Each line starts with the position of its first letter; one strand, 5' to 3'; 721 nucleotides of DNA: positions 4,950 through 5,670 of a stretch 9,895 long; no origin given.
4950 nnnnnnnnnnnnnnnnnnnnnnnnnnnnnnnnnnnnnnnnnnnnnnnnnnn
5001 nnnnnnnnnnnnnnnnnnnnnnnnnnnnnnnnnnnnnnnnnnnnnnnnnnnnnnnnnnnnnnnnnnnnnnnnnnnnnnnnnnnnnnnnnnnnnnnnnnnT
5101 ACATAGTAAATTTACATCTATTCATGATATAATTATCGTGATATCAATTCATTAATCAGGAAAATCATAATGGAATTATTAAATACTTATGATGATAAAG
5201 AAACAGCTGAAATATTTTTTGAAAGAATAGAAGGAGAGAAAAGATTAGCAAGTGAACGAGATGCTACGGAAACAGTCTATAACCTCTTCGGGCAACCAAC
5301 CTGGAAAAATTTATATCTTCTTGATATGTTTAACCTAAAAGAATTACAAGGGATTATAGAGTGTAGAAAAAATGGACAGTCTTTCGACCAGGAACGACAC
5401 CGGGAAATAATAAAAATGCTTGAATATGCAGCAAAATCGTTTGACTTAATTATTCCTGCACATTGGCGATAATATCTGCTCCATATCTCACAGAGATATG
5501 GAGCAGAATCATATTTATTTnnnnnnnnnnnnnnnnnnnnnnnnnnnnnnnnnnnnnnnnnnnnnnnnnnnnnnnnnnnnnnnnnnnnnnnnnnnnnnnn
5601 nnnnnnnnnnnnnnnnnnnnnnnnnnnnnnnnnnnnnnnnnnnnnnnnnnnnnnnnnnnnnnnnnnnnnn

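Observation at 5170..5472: Orphan 100-aa ORF in AT-rich DNA, convergent with the helicase-nuclease gene and sharing its terminator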

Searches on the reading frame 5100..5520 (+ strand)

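Call 81: search_protein_families(proteins=[L098:14526-16211:+, L098:16214-17434:+, L098:17442-18611:-], library=padloc, max_evalue=1e-8)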
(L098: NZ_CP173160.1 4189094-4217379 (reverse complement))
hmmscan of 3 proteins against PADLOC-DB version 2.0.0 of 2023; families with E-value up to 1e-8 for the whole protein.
L098:14526-16211:+ (562 aa): 0 families

L098:16214-17434:+ (407 aa): 0 families

L098:17442-18611:- (390 aa): 18 families
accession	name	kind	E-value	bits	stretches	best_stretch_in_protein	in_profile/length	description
PDLC03323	MTase_II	-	2e-114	380.1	1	66-349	10-296/330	Type II methyltransferase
PDLC03387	MTase_II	-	9.9e-27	91.8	1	164-350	136-278/289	Type II methyltransferase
PDLC03371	MTase_II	-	5.1e-26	89.8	1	200-348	115-253/260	Type II methyltransferase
PDLC03299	MTase_II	-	8.1e-20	69.5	1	283-348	193-258/296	Type II methyltransferase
PDLC03238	MTase_II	-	1.5e-18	65.1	1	293-337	311-355/428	Type II methyltransferase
PDLC03353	MTase_II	-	4.3e-18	63.8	1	73-346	12-249/260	Type II methyltransferase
PDLC03738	oMTase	-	5e-16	56.4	1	280-348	198-266/376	orphan methyltransferase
PDLC03216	MTase_II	-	1.8e-15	54.8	1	280-348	188-256/364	Type II methyltransferase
PDLC03230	MTase_II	-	1.7e-14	51.9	1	63-351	28-286/360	Type II methyltransferase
PDLC03265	MTase_II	-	2.4e-14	51.5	0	73-138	27-96/333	Type II methyltransferase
PDLC03350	MTase_II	-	1.4e-12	45.7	0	286-344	234-292/312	Type II methyltransferase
PDLC03228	MTase_II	-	9e-12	43.3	0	284-347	142-205/227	Type II methyltransferase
PDLC03251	MTase_II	-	1.3e-11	42.3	1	280-346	199-265/282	Type II methyltransferase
PDLC03260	MTase_II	-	1.3e-11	42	0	283-341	243-301/349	Type II methyltransferase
PDLC03295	MTase_II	-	1.1e-10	39.5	0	76-144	9-79/292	Type II methyltransferase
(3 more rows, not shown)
